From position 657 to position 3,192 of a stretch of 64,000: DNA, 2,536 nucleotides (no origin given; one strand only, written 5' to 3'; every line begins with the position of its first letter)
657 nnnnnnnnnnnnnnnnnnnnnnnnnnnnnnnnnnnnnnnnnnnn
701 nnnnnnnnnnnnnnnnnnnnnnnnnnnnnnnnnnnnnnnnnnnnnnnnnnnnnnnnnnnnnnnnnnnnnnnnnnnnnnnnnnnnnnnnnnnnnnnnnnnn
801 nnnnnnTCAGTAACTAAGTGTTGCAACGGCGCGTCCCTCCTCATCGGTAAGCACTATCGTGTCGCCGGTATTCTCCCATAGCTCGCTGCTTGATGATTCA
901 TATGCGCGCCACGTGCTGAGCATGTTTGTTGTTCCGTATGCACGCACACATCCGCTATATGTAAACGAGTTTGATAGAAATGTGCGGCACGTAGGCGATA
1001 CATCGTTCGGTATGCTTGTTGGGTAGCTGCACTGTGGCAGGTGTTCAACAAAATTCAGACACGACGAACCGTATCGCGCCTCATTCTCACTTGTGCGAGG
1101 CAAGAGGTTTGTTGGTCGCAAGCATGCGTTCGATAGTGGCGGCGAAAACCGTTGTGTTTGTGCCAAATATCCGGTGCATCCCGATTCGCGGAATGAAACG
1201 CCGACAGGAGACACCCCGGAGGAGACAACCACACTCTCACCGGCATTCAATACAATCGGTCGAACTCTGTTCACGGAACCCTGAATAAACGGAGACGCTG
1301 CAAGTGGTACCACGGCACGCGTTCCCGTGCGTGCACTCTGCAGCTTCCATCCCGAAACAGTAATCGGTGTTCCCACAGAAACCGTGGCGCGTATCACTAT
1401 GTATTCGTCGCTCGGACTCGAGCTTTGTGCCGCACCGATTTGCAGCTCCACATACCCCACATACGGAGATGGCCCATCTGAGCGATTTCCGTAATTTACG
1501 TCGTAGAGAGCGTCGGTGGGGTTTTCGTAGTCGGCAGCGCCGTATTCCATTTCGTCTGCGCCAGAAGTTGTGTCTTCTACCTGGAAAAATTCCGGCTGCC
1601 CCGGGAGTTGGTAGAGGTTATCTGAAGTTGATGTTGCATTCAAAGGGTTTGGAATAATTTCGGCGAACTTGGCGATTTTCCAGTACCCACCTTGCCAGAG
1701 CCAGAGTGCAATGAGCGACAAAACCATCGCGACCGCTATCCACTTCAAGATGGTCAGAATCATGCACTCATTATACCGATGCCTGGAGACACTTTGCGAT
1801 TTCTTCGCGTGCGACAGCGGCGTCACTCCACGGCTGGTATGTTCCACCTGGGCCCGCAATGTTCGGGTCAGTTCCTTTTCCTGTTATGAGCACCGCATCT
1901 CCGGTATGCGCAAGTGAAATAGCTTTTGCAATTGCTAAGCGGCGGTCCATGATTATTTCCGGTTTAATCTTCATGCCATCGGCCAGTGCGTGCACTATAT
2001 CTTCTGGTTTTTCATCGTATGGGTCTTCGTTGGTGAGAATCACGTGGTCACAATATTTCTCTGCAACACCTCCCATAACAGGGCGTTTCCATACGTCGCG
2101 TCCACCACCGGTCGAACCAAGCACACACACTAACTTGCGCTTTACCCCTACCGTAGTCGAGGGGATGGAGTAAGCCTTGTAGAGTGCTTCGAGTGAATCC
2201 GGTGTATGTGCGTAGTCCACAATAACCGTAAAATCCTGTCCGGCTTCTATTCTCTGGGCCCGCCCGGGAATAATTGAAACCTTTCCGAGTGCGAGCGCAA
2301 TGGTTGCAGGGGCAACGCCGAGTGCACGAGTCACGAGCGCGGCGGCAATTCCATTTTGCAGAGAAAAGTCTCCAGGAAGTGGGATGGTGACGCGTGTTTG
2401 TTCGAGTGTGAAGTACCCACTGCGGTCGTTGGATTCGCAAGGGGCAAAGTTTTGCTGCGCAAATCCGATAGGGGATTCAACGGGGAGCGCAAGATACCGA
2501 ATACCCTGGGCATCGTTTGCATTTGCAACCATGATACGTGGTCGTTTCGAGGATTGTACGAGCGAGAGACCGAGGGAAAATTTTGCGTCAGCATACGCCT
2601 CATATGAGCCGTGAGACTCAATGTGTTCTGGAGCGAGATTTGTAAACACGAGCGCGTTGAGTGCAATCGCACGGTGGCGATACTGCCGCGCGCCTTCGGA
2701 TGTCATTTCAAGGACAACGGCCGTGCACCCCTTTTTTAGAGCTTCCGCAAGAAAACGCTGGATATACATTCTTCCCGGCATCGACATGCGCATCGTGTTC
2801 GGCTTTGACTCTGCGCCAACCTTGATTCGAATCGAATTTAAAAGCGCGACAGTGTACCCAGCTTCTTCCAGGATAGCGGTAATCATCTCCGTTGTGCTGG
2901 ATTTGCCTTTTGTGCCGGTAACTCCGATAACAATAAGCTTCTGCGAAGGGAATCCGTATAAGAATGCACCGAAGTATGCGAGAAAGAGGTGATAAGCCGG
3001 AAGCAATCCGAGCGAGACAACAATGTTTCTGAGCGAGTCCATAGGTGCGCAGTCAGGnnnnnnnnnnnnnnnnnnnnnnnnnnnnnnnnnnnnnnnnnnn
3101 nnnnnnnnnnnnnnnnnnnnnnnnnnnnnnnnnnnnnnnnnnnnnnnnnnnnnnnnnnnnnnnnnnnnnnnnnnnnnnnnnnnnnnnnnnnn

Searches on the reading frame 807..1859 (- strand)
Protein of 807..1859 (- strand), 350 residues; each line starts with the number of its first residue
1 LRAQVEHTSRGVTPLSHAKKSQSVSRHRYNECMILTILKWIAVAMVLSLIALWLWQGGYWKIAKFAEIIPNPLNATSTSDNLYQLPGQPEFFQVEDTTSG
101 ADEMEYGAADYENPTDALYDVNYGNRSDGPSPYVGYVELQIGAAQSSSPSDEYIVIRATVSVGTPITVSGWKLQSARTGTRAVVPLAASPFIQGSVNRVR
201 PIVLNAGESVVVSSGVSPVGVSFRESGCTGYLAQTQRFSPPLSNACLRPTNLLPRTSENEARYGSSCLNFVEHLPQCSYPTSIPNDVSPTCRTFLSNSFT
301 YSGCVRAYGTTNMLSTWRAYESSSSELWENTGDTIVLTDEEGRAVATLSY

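Call 11: search_protein_families(library=pfam, proteins=[window:807-1859:-], max_evalue=0.01)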
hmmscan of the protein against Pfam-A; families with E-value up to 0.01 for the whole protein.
window:807-1859:- (350 aa): 2 families
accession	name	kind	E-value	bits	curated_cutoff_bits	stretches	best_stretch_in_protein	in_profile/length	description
PF00932.25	LTD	-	8.6e-07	29.8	34.3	0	147-216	18-71/109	Lamin Tail Domain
PF02974.19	Inh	-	0.0033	17.9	25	1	288-349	19-76/97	Protease inhibitor Inh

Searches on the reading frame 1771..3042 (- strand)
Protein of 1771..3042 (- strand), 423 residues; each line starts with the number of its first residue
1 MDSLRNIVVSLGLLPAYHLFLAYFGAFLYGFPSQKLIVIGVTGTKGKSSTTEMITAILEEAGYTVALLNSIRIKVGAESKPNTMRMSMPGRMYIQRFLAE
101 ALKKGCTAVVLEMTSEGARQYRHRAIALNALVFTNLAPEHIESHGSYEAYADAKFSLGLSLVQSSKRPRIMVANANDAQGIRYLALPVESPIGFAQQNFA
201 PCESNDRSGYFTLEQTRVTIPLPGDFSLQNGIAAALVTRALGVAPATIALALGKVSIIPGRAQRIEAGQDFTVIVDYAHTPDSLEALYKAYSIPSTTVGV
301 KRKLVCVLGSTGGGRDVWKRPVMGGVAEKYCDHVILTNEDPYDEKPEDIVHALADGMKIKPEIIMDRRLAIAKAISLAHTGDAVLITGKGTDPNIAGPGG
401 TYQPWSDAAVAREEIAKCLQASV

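Call 11: search_protein_families(library=pfam, proteins=[window:1771-3042:-], max_evalue=0.01)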
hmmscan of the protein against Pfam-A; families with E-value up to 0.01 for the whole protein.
window:1771-3042:- (423 aa): 2 families
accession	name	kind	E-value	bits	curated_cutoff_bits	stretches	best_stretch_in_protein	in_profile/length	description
PF08245.18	Mur_ligase_M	-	6.8e-30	105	24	1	41-237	1-199/200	Mur ligase middle domain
PF02875.26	Mur_ligase_C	-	2.7e-26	93.3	28.4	1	260-390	1-127/127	Mur ligase, glutamate ligase domain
